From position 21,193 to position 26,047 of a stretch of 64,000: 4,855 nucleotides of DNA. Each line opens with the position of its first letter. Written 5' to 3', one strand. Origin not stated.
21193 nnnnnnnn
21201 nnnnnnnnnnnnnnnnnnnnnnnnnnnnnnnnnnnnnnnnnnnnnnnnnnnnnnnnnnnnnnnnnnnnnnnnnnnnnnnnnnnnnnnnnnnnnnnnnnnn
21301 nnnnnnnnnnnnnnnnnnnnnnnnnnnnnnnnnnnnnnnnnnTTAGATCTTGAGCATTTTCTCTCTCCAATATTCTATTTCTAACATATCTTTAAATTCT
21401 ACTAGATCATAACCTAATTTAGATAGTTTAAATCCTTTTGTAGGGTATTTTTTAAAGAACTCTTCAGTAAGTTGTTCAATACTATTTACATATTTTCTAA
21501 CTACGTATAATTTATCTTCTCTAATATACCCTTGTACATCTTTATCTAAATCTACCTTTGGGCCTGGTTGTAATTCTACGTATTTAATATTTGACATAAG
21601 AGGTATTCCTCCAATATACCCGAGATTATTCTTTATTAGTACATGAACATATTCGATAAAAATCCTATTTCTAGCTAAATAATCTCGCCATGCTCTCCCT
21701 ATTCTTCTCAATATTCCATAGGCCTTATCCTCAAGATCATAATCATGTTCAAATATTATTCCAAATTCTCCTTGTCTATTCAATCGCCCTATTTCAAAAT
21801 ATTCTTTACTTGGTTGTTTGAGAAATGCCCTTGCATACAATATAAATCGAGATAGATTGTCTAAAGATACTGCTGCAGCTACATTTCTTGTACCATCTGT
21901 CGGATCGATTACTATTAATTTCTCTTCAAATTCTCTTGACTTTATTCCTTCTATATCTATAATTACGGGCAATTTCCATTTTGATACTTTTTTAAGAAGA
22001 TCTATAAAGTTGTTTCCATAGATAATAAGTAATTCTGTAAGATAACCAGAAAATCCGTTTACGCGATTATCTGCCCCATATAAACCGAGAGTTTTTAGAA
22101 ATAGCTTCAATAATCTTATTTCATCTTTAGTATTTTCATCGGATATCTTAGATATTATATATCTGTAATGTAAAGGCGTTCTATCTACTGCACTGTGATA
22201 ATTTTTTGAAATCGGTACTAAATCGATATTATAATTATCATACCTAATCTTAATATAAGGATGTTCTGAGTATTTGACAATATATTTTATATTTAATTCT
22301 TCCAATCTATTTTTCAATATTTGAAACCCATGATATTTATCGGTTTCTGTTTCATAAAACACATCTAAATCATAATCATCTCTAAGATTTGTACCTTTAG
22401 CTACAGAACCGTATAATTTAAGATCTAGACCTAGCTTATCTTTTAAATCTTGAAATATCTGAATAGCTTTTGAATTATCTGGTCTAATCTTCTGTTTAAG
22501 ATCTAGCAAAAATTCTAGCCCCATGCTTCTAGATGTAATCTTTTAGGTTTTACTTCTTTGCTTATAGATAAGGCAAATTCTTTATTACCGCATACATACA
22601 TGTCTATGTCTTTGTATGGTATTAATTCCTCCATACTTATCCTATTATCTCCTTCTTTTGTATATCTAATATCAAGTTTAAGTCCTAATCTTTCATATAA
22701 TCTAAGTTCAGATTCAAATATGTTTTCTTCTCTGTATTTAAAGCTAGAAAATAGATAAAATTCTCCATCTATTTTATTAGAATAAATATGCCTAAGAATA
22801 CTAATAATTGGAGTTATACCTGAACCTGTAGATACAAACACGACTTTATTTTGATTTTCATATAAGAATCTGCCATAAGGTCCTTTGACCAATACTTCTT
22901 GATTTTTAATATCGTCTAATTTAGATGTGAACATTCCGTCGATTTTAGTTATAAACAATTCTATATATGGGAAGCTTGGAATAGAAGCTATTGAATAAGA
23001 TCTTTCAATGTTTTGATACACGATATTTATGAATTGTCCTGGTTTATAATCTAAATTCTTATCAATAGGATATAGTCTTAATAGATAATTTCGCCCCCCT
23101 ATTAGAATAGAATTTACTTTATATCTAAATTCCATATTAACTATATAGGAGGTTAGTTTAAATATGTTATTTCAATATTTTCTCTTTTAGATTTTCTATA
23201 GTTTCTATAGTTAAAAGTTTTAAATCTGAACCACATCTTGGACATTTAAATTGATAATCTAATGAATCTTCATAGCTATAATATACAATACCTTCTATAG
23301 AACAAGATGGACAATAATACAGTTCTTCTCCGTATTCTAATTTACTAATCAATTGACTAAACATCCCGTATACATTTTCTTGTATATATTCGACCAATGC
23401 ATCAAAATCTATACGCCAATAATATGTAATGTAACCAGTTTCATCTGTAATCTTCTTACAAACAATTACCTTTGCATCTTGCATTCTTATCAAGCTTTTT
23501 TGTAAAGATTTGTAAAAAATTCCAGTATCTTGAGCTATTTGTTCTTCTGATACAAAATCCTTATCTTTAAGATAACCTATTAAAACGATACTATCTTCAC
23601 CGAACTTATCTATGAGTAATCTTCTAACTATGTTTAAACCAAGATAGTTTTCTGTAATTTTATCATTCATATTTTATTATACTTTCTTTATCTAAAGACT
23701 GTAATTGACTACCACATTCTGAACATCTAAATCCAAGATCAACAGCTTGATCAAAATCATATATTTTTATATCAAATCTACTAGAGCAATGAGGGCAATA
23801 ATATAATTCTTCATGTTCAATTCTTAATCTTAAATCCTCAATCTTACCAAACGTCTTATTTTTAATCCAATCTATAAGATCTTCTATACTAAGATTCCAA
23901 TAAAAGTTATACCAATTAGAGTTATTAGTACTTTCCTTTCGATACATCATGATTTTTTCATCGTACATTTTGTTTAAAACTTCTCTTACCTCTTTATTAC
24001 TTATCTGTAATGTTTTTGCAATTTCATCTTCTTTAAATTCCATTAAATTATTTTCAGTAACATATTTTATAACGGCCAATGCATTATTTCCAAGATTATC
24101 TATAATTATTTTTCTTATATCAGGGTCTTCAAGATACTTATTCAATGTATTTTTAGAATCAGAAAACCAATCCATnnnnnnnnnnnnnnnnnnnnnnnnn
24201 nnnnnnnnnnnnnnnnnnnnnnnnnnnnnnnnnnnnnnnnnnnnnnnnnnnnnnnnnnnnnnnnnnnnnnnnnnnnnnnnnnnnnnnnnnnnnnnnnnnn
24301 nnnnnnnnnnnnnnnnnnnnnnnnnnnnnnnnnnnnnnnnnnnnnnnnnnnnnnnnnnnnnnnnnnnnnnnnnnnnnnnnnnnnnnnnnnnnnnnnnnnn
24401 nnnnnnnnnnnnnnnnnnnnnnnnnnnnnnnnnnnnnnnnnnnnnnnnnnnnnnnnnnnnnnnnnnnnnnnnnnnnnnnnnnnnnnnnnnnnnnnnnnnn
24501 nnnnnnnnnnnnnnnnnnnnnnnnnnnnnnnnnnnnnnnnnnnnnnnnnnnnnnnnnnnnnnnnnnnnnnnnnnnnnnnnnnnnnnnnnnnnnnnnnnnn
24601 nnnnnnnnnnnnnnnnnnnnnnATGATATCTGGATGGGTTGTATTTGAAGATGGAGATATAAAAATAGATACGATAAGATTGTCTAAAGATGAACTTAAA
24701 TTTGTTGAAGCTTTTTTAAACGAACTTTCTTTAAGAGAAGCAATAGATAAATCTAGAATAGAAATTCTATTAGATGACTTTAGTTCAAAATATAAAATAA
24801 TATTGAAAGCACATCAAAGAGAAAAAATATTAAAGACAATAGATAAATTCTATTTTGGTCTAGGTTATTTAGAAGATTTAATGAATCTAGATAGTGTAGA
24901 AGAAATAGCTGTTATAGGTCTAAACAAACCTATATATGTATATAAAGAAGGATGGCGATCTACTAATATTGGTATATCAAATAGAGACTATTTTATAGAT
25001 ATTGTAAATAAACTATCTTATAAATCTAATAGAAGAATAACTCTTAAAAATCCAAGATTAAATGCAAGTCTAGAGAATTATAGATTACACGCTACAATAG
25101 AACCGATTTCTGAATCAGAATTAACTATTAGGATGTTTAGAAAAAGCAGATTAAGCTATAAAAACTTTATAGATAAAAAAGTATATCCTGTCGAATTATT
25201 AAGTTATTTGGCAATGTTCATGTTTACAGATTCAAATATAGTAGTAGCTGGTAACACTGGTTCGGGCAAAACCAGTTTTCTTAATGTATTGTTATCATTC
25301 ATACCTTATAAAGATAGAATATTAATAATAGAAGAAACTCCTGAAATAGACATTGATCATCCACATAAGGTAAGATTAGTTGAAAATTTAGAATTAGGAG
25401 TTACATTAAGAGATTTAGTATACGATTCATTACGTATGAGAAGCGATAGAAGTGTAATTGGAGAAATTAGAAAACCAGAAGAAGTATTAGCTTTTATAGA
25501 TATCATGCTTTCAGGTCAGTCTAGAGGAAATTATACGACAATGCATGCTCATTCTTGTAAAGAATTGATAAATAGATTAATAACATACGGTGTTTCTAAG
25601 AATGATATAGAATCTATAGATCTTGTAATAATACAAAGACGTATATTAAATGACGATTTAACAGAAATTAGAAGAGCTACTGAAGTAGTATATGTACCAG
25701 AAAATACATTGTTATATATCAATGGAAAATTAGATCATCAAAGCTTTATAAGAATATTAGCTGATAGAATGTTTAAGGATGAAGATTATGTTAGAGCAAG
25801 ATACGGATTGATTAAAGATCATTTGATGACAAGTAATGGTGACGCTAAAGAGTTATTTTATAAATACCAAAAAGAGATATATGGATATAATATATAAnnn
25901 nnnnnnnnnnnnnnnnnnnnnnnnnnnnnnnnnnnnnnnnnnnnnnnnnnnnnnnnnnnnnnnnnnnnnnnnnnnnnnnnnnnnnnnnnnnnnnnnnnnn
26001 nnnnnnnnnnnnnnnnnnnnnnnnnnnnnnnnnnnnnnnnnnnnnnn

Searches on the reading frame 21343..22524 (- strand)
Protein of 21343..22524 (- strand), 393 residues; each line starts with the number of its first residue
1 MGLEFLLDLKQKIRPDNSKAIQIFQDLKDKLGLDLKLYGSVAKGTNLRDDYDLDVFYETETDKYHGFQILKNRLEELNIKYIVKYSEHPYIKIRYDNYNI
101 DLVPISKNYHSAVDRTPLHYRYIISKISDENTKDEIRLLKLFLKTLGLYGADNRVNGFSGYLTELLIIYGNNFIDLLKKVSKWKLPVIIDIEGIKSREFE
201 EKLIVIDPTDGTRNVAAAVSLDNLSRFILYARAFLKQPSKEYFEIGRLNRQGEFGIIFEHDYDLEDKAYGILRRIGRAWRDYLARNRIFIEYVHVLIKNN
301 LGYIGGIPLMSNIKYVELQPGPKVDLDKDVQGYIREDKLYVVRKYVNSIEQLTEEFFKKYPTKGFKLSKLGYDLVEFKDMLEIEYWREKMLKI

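Call 23: search_protein_families(library=pfam, proteins=[window:21343-22524:-])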
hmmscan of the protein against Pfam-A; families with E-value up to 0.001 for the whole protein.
window:21343-22524:- (393 aa): 2 families
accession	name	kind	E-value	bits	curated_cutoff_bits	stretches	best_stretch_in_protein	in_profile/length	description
PF09249.16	tRNA_NucTransf2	-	1.6e-40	138.3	27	1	134-244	1-113/113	tRNA nucleotidyltransferase, second domain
PF01909.29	NTP_transf_2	-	2.2e-06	28.4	21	1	22-109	3-78/93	Nucleotidyltransferase domain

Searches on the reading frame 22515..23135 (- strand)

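Call 23: search_protein_families(library=pfam, proteins=[window:22515-23135:-])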
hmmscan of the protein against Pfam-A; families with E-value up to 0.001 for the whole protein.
window:22515-23135:- (206 aa): 3 families
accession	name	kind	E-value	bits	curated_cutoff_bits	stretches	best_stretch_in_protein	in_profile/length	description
PF00175.26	NAD_binding_1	-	2e-07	32.1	22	1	100-190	1-106/109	Oxidoreductase NAD-binding domain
PF00970.30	FAD_binding_6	-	8.3e-06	26.5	21.1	1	17-92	17-99/99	Oxidoreductase FAD-binding domain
PF08030.17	NAD_binding_6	-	0.00019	22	22.2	0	97-121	3-27/156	Ferric reductase NAD binding domain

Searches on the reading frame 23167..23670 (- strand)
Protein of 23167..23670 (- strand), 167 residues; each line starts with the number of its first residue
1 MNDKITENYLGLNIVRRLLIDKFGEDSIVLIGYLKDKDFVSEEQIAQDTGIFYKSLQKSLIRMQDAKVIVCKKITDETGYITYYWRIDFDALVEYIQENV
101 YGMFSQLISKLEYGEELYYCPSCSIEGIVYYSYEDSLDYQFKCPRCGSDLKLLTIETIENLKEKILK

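Call 23: search_protein_families(library=pfam, proteins=[window:23167-23670:-])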
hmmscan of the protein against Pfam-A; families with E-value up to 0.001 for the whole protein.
window:23167-23670:- (167 aa): 1 family
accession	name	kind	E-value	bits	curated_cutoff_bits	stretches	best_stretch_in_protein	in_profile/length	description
PF02002.24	TFIIE_alpha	-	2.6e-12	47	22.9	1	15-113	3-102/105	TFIIE alpha subunit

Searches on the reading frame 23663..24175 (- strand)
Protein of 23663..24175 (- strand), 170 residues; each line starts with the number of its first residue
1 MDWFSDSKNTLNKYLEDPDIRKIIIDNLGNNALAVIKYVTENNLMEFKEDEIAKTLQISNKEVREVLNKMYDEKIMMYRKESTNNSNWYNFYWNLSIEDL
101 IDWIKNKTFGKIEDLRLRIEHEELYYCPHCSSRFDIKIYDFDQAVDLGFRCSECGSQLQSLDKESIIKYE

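Call 23: search_protein_families(library=pfam, proteins=[window:23663-24175:-])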
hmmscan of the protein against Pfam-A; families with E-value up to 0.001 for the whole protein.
window:23663-24175:- (170 aa): 1 family
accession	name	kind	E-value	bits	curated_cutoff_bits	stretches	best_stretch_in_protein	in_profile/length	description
PF02002.24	TFIIE_alpha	-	1.1e-16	61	22.9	1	21-123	4-104/105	TFIIE alpha subunit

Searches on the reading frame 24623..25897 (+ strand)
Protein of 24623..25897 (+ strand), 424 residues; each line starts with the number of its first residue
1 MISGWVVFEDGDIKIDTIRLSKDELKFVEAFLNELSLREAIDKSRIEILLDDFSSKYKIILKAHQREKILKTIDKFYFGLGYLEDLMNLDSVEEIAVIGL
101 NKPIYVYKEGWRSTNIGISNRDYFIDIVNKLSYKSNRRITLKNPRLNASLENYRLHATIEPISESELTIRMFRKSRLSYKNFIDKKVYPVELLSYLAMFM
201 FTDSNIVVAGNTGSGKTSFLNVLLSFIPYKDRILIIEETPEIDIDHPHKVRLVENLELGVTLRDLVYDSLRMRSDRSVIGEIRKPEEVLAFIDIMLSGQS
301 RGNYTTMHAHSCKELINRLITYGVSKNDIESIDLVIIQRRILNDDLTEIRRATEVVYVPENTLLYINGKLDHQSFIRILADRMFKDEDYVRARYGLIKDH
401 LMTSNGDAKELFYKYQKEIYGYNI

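Call 23: search_protein_families(library=pfam, proteins=[window:24623-25897:+])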
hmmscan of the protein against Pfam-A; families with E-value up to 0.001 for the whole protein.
window:24623-25897:+ (424 aa): 2 families
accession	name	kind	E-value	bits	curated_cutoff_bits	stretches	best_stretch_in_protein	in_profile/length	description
PF00437.27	T2SSE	-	2.8e-30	105.6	24.9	1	145-339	82-276/370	Type II/IV secretion system protein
PF01580.24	FtsK_SpoIIIE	-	0.00063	19.7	24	0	197-224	39-60/221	FtsK/SpoIIIE family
